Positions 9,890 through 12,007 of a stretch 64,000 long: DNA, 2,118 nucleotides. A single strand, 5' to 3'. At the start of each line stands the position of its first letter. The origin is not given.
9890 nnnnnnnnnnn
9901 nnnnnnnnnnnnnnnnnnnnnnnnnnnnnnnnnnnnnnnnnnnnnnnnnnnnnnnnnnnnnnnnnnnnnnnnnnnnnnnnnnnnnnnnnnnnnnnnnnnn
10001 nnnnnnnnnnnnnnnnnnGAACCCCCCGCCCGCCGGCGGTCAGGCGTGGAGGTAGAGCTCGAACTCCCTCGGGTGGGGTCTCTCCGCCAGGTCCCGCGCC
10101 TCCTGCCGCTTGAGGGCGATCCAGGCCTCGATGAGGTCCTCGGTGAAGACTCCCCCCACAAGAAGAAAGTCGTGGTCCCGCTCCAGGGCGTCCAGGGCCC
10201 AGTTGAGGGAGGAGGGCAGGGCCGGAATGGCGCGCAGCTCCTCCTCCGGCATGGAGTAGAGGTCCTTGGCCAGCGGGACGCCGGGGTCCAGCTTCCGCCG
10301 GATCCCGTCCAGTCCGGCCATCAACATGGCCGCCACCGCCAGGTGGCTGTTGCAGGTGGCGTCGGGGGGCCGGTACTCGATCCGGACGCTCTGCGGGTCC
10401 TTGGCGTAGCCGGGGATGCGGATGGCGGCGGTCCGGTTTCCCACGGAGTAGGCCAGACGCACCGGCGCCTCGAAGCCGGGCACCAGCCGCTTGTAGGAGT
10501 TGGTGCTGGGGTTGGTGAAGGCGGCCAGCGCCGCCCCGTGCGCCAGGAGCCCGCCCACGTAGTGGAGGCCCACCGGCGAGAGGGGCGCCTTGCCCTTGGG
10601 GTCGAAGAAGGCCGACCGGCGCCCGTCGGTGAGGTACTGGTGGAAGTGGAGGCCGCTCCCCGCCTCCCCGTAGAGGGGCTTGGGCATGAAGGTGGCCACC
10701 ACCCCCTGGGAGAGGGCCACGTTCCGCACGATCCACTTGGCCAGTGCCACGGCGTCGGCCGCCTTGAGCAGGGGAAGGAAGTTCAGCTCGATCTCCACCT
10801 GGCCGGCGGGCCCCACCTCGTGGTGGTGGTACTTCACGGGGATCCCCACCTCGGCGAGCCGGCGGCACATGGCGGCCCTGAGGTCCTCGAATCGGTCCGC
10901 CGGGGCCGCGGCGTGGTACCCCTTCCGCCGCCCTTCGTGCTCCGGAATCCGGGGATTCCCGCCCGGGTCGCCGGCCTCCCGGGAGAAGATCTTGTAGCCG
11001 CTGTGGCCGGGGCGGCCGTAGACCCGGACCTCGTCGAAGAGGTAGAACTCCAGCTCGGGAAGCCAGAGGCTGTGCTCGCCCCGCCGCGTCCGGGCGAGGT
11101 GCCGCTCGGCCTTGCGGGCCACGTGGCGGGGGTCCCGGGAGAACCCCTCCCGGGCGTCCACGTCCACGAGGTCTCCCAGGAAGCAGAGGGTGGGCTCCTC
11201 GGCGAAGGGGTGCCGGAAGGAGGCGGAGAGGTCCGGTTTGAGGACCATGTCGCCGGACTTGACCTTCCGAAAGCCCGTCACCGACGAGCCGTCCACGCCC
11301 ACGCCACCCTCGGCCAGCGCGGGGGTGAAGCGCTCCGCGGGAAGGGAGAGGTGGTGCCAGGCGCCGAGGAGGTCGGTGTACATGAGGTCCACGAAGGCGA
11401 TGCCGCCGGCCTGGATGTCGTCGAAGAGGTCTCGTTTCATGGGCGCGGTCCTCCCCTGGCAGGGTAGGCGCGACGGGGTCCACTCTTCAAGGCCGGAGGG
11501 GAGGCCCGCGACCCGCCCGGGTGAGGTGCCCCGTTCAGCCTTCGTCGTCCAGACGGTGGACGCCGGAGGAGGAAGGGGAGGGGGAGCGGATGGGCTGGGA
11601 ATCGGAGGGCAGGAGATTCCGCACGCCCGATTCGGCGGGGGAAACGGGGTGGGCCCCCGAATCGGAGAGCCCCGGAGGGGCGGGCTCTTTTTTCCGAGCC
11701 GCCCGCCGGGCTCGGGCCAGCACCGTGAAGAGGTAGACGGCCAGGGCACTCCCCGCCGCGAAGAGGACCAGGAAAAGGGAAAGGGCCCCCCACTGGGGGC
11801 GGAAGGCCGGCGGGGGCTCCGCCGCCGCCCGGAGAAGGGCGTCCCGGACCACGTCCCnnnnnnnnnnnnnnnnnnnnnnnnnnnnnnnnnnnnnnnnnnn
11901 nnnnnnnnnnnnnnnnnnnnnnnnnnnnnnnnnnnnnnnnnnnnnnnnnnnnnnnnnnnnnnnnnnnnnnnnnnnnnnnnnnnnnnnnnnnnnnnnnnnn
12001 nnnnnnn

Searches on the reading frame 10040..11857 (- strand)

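Call 13: search_protein_families(library=pfam, proteins=[window:10040-11857:-], max_evalue=0.00001)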
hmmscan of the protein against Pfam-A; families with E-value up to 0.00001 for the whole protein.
window:10040-11857:- (605 aa): 2 families
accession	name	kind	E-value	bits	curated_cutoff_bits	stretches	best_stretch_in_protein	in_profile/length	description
PF00120.29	Gln-synt_C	-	2.8e-111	372.3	24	1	241-602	2-344/344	Glutamine synthetase, catalytic domain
PF03951.24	Gln-synt_N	-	3.5e-20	71.8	33.4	1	153-232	2-81/82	Glutamine synthetase, beta-Grasp domain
